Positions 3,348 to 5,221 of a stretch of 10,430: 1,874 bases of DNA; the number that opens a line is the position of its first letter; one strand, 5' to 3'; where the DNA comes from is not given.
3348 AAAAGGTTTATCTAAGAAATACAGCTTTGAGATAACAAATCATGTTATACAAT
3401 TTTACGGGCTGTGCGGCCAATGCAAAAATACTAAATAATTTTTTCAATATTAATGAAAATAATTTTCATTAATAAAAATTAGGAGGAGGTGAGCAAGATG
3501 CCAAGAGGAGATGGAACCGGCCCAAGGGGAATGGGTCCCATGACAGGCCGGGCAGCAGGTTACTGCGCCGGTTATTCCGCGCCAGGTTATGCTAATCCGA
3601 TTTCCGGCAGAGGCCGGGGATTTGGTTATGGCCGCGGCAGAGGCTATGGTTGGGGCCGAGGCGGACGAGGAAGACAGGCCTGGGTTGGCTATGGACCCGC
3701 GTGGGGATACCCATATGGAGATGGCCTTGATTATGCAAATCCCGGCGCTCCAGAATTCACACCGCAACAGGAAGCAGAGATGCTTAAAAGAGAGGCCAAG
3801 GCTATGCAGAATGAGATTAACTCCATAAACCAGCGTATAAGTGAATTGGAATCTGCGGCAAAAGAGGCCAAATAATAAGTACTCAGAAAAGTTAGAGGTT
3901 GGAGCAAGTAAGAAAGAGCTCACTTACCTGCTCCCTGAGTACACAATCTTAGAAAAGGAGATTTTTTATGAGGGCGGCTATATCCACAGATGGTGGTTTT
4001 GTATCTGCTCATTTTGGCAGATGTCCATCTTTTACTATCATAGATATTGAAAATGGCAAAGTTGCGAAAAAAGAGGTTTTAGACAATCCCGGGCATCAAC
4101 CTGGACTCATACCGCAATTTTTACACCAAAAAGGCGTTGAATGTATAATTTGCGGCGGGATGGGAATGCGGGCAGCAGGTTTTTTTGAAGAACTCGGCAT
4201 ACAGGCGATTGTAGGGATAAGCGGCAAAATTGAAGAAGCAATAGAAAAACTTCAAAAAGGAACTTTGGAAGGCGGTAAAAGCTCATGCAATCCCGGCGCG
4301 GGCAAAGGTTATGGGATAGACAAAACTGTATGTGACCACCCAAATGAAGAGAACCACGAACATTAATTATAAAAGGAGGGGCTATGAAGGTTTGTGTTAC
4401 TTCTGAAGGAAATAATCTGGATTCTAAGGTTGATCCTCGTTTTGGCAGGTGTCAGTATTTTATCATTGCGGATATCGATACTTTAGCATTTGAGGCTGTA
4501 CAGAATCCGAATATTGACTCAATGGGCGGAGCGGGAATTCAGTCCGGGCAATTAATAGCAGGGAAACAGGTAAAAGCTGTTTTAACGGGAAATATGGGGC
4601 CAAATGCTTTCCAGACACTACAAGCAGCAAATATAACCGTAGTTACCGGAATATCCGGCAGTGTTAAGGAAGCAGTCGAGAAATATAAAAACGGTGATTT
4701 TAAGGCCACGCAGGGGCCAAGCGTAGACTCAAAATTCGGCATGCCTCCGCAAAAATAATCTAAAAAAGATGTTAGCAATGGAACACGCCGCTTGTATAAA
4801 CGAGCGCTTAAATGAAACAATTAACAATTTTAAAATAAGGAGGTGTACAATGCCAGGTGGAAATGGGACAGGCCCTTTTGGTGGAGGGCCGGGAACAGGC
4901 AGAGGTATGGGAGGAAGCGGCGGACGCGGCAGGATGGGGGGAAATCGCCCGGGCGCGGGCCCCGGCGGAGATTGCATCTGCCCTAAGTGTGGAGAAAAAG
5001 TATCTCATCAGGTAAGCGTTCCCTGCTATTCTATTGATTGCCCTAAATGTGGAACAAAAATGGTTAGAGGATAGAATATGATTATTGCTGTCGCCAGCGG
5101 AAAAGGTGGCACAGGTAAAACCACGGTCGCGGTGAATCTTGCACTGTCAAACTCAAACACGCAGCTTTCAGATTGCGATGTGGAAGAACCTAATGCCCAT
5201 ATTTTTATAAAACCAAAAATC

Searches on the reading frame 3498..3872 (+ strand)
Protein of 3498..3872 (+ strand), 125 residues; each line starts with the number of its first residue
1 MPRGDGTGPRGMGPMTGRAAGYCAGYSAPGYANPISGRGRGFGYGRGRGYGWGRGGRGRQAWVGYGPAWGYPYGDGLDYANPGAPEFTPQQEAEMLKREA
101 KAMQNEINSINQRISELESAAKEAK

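Call 3: search_protein_families(library=pfam, proteins=[window:3498-3872:+], max_evalue=0.01)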
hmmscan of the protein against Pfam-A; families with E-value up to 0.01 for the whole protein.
window:3498-3872:+ (125 aa): 2 families
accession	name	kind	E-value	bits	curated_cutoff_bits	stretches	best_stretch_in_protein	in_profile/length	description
PF17253.7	DUF5320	-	8.1e-26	91.5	27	1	1-117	1-99/99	Family of unknown function (DUF5320)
PF17228.7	SGP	-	0.0029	18.8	26.7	1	36-93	35-90/93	Sulphur globule protein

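Call 4: search_protein_families(library=ncbifam, proteins=[window:3498-3872:+], max_evalue=0.01)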
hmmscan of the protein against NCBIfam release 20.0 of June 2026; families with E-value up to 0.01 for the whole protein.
window:3498-3872:+ (125 aa): 0 families

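Call 44: find_homologous_proteins(query=window:3498-3872:+, max_evalue=0.00001)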
Query window:3498-3872:+ (125 aa): 7060 proteins with E <= 0.00001 among 7551 candidates; the best 120 are listed.
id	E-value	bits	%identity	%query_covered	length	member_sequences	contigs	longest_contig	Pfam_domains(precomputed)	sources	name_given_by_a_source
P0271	1.1e-67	244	89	100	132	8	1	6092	PF17253.8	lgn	-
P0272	1.3e-62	228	84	100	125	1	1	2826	PF17253.8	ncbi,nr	ncbi:MAG: DUF5320 domain-containing protein [Candidatus Auribacterota bacterium]|nr:DUF5320 domain-c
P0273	1.8e-59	218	89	100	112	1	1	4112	PF17253.8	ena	-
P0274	3.8e-52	194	75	100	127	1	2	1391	PF17253.8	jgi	-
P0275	2.0e-49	185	72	100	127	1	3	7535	PF17253.8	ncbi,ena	-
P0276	2.5e-49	185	72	100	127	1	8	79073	PF17253.8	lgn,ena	-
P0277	6.0e-48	180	69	100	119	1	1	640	PF17253.8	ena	-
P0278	1.7e-47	179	71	100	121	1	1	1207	PF17253.8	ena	-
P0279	1.9e-47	179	70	100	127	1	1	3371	PF17253.8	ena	-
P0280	1.3e-46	176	70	100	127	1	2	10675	PF17253.8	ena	-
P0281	2.3e-45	172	66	100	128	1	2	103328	PF17253.8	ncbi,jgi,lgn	-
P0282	4.1e-45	171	69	100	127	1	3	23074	PF17253.8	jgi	-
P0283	4.8e-45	171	68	99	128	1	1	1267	PF17253.8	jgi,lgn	jgi:hypothetical protein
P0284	5.1e-45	171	70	100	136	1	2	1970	PF17253.8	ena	-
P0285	7.7e-45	170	64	88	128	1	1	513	PF17253.8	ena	-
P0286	4.1e-44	168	67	100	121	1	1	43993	PF17253.8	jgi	-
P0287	9.5e-44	167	70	100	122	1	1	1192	PF17253.8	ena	-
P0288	5.8e-42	161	66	100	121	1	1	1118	PF17253.8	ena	-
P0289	2.0e-41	159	64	98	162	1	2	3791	PF17253.8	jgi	-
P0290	2.3e-41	159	67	98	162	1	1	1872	PF17253.8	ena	-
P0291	3.3e-41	158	66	98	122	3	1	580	PF17253.8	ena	-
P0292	9.8e-41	157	61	100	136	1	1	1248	PF17253.8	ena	-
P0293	1.1e-40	157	63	100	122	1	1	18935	PF17253.8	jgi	jgi:hypothetical protein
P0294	1.2e-40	157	60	98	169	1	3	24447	PF17253.8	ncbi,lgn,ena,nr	ncbi:MAG: DUF5320 domain-containing protein [Candidatus Omnitrophica bacterium]|nr:DUF5320 domain-co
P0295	5.2e-40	154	63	98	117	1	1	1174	PF17253.8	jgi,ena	-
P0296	3.8e-39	152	63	98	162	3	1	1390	PF17253.8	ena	-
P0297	3.9e-39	152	60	98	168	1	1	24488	PF17253.8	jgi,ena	-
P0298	6.5e-39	151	54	98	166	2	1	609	PF17253.8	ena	-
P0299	6.9e-39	151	62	100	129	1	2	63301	PF17253.8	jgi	-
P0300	1.6e-38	150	58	96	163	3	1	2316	PF17253.8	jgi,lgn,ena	-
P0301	3.0e-38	149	53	100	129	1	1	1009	PF17253.8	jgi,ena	-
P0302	3.3e-38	149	62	95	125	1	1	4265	PF17253.8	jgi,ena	-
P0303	3.5e-38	149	62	100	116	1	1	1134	PF17253.8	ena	-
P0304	1.1e-37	147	58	100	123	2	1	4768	PF17253.8,PF25698.2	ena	-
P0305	1.4e-37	147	58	100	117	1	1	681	PF17253.8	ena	-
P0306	1.8e-37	146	62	96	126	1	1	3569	PF17253.8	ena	-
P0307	2.0e-37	146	65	98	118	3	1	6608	PF17253.8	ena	-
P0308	2.2e-37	146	52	100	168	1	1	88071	PF17253.8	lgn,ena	-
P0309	5.2e-37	145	60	100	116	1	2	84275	PF17253.8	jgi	-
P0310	5.2e-37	145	62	90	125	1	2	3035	PF17253.8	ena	-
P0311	6.0e-37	145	62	96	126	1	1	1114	PF17253.8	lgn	-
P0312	6.5e-37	144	60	96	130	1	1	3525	PF17253.8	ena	-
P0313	8.4e-37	144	56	100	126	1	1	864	PF17253.8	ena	-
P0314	1.1e-36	144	62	100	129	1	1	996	PF17253.8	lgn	-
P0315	1.3e-36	143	77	51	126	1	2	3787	PF17253.8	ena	-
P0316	1.3e-36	143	61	100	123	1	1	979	PF17253.8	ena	-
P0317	1.4e-36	143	53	100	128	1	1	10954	PF17253.8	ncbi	-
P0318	1.5e-36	143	57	98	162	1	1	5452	PF17253.8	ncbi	-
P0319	1.5e-36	143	65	98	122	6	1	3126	PF17253.8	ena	-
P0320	1.8e-36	143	62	98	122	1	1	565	PF17253.8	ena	-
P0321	2.1e-36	143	61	96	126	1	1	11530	PF17253.8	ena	-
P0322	2.3e-36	143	59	95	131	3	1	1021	PF17253.8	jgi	-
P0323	2.4e-36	143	60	98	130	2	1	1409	PF17253.8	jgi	jgi:hypothetical protein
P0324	2.4e-36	143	62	96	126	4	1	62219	PF17253.8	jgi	-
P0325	2.4e-36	143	56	96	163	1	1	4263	PF17253.8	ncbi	-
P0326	3.6e-36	142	78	50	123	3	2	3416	PF17253.8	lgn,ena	-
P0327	3.7e-36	142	73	51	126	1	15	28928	PF17253.8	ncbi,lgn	-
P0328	6.8e-36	141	59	100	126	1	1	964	PF17253.8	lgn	-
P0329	7.3e-36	141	64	98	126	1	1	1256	PF17253.8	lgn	-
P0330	7.6e-36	141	62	100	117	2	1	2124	PF17253.8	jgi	-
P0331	9.0e-36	141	62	100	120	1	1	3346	PF17253.8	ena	-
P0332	1.0e-35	141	62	96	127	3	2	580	PF17253.8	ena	-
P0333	1.1e-35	141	61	100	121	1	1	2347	PF17253.8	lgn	-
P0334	1.2e-35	140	54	86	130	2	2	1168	PF17253.8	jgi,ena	-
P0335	1.6e-35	140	61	98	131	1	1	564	PF17253.8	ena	-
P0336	2.0e-35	140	53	96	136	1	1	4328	PF17253.8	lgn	-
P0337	2.9e-35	139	56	100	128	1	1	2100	PF17253.8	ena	-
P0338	3.3e-35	139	54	100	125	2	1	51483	PF17253.8,PF17228.8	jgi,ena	-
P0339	3.8e-35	139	57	96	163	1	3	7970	PF17253.8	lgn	-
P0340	4.6e-35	138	59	98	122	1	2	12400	PF17253.8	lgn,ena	-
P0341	6.4e-35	138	50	100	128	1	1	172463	PF17253.8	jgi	jgi:hypothetical protein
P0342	6.7e-35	138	57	89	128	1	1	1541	PF17253.8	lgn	-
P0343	6.9e-35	138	59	98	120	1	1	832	PF17253.8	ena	-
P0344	7.2e-35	138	51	97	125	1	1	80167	PF17253.8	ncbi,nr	ncbi:MAG: DUF5320 domain-containing protein [Candidatus Omnitrophica bacterium]|nr:DUF5320 domain-co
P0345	7.6e-35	138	60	92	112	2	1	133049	PF17253.8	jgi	jgi:hypothetical protein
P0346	8.6e-35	138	55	100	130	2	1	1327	PF17253.8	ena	-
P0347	1.0e-34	137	58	100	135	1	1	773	PF17253.8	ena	-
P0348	1.1e-34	137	60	100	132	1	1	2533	PF17253.8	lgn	-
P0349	1.3e-34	137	55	89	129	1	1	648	PF17253.8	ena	-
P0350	1.4e-34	137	59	98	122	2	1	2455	PF17253.8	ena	-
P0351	1.5e-34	137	55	100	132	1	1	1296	PF17253.8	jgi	-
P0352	1.6e-34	137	55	100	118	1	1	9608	PF17253.8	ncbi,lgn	ncbi:MAG: DUF5320 domain-containing protein [Candidatus Omnitrophota bacterium]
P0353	1.6e-34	137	53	96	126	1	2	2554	PF17253.8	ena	-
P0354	1.8e-34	136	60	96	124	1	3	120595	PF17253.8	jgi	-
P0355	2.1e-34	136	63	96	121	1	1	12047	PF17253.8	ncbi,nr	ncbi:MAG: DUF5320 domain-containing protein [Candidatus Omnitrophica bacterium]|nr:DUF5320 domain-co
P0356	2.2e-34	136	55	100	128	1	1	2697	PF17253.8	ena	-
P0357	2.8e-34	136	54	96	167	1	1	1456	PF17253.8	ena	-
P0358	3.4e-34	136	57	100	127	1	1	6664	PF17253.8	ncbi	-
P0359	4.0e-34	135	52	100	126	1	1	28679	PF17253.8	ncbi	-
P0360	4.8e-34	135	50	100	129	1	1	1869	PF17253.8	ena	-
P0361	5.4e-34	135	53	100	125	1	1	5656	PF17253.8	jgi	-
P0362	6.6e-34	135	60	100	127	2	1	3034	PF17253.8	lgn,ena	-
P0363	8.3e-34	134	59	98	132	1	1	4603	PF17253.8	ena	-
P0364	8.3e-34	134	60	95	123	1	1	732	PF17253.8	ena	-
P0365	8.5e-34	134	56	100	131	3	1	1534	PF17253.8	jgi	-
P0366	8.6e-34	134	56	100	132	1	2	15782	PF17253.8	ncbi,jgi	jgi:hypothetical protein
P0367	9.9e-34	134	59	100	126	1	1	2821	PF17253.8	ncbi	-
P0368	1.0e-33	134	55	100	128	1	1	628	PF17253.8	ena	-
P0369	1.0e-33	134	54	95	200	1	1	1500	PF17253.8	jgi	jgi:hypothetical protein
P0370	1.4e-33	134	58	99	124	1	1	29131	PF17253.8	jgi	-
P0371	1.4e-33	134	55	98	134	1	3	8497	PF17253.8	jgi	jgi:hypothetical protein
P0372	1.6e-33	133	59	96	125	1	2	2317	PF17253.8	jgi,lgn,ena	-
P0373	1.6e-33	133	62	96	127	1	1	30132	PF17253.8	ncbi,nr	ncbi:MAG: hypothetical protein A3K83_07930 [Omnitrophica WOR_2 bacterium RBG_13_44_8b]|nr:MAG: hypot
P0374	2.1e-33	133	56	95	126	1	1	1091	PF17253.8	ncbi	-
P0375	2.2e-33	133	60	100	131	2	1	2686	PF17253.8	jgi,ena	-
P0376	2.3e-33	133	51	95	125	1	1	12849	PF17253.8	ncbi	-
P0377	2.6e-33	133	58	98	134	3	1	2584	PF17253.8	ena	-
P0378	3.0e-33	133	55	100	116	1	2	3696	PF17253.8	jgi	-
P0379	3.0e-33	133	61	98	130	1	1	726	PF17253.8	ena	-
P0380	3.6e-33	132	57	95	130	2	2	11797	PF17253.8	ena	-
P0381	4.0e-33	132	57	100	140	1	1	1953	PF17253.8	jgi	jgi:hypothetical protein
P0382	4.5e-33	132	53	100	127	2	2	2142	PF17253.8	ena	-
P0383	4.6e-33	132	60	98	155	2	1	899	PF17253.8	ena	-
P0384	6.1e-33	132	54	86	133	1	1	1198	PF17253.8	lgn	-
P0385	6.3e-33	132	60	95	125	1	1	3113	PF17253.8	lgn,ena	-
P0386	6.6e-33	131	58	95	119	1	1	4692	PF17253.8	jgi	-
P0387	6.8e-33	131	56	86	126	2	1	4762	PF17253.8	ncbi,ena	-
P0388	7.3e-33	131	58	100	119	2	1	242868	PF17253.8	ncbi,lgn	-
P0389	7.3e-33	131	58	95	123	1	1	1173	PF17253.8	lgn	-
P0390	8.5e-33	131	61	98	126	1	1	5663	PF17253.8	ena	-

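Call 54: predict_structure(alignment_id=A2)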
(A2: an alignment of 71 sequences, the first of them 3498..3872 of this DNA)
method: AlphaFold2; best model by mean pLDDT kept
length: 125 residues; sequences in the alignment: 71
mean_pLDDT: 57.1   pTM: 0.29
mean pLDDT of the five models: 57.1, 56.7, 54.6, 54.2, 53.2
residues with pLDDT >= 90: 25; 70-90: 12; 50-70: 6; < 50: 82
segments of 3 or more residues with pLDDT < 50: 1-81
pLDDT, mean of each block of 10 residues (from residue 1): 43 42 39 42 43 42 40 41 64 90 94 93 79
secondary structure, 60 per line:
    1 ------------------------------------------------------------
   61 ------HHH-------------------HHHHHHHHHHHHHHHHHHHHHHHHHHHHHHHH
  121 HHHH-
elements in order: H89-124

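Call 61: search_solved_structures(query=window:3498-3872:+, max_evalue=1)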
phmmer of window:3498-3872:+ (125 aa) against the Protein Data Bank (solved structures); distinct sequences matched with E-value up to 1: 0.

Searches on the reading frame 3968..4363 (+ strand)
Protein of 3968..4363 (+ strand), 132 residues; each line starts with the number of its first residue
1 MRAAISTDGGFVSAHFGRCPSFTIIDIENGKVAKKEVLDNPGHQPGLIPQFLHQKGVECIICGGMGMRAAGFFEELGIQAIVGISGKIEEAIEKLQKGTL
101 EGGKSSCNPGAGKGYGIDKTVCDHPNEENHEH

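Call 3: search_protein_families(library=pfam, proteins=[window:3968-4363:+], max_evalue=0.01)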
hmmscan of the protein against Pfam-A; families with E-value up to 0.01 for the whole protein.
window:3968-4363:+ (132 aa): 1 family
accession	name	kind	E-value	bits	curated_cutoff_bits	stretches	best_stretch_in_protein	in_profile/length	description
PF02579.22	Nitro_FeMo-Co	-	5.3e-25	88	26.3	1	8-97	1-94/94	Dinitrogenase iron-molybdenum cofactor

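Call 4: search_protein_families(library=ncbifam, proteins=[window:3968-4363:+], max_evalue=0.01)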
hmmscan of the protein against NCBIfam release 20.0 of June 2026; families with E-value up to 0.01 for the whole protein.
window:3968-4363:+ (132 aa): 2 families
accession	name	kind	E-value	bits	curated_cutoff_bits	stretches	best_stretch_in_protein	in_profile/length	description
NF041136.1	MrpORP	equivalog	1.8e-27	96.6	450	1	1-99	265-364/365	iron-sulfur cluster carrier protein MrpORP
NF004878.0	PRK06241.1-3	subfamily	0.00083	17.5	945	1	24-97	805-876/891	phosphoenolpyruvate synthase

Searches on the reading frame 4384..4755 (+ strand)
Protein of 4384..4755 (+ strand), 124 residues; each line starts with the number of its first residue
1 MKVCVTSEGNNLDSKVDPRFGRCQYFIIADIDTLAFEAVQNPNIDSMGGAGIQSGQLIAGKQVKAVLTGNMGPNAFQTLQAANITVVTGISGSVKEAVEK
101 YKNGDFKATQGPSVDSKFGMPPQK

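Call 3: search_protein_families(library=pfam, proteins=[window:4384-4755:+], max_evalue=0.01)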
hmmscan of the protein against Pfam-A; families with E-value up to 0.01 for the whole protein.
window:4384-4755:+ (124 aa): 1 family
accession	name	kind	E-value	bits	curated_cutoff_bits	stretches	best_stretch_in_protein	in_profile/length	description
PF02579.22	Nitro_FeMo-Co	-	6.7e-26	90.9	26.3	1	13-102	2-93/94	Dinitrogenase iron-molybdenum cofactor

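Call 4: search_protein_families(library=ncbifam, proteins=[window:4384-4755:+], max_evalue=0.01)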
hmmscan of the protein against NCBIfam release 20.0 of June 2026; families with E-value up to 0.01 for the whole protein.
window:4384-4755:+ (124 aa): 1 family
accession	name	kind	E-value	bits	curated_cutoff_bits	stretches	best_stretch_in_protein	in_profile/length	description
NF041136.1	MrpORP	equivalog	6.2e-10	38.9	450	1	2-104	266-363/365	iron-sulfur cluster carrier protein MrpORP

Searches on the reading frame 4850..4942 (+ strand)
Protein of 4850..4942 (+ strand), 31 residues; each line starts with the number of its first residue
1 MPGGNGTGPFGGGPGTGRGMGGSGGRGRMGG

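Call 15: search_protein_families(library=pfam, proteins=[window:4850-4942:+], max_evalue=10)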
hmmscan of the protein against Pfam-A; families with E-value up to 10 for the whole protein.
seq(31 aa): 1 family
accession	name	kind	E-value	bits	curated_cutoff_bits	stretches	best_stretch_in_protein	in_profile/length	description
PF17253.7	DUF5320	-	0.032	15.8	27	1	1-29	1-29/99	Family of unknown function (DUF5320)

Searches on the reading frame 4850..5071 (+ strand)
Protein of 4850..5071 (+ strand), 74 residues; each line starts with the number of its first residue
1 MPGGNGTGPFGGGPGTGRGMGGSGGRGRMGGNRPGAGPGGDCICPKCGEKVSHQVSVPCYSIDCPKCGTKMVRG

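Call 3: search_protein_families(library=pfam, proteins=[window:4850-5071:+], max_evalue=0.01)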
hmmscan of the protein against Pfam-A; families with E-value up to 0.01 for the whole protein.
window:4850-5071:+ (74 aa): 5 families
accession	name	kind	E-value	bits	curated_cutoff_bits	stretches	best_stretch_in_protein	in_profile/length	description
PF13240.11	Zn_Ribbon_1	-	0.00037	20.6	25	0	44-51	2-9/23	zinc-ribbon domain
PF17253.7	DUF5320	-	0.00045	21.8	27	1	1-39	1-42/99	Family of unknown function (DUF5320)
PF13248.11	Zn_ribbon_3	-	0.0014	18.5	27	0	44-52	5-13/26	zinc-ribbon domain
PF01396.24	Zn_ribbon_Top1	-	0.0026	17.9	32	0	62-72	2-12/39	Topoisomerase DNA binding C4 zinc finger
PF03119.21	DNA_ligase_ZBD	-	0.0062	16.8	25.8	0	64-73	2-11/27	NAD-dependent DNA ligase C4 zinc finger domain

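Call 4: search_protein_families(library=ncbifam, proteins=[window:4850-5071:+], max_evalue=0.01)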
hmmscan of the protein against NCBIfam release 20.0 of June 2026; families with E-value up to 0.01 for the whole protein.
window:4850-5071:+ (74 aa): 1 family
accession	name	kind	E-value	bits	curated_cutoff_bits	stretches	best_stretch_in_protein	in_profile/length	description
NF038384.1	zinc_YnfU_fam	subfamily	0.0095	15.5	36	0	42-56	17-31/52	YnfU family zinc-binding protein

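Call 62: search_solved_structures(query=window:4850-5071:+, max_evalue=1)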
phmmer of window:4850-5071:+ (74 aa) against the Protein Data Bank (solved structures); distinct sequences matched with E-value up to 1: 4.
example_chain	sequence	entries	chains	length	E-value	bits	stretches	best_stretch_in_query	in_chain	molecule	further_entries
9p9v_A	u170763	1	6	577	0.19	15.6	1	12-67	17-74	ATP-dependent clpX-like chaperone, mitochondrial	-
9ykx_A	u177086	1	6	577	0.19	15.6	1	12-67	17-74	ATP-dependent clpX-like chaperone, mitochondrial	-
4qiw_P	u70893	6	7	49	0.42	14.5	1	44-72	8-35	DNA-directed RNA polymerase subunit P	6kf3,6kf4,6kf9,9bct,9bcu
36ro_P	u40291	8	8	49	0.5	14.2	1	44-72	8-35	DNA-directed RNA polymerase subunit Rpo12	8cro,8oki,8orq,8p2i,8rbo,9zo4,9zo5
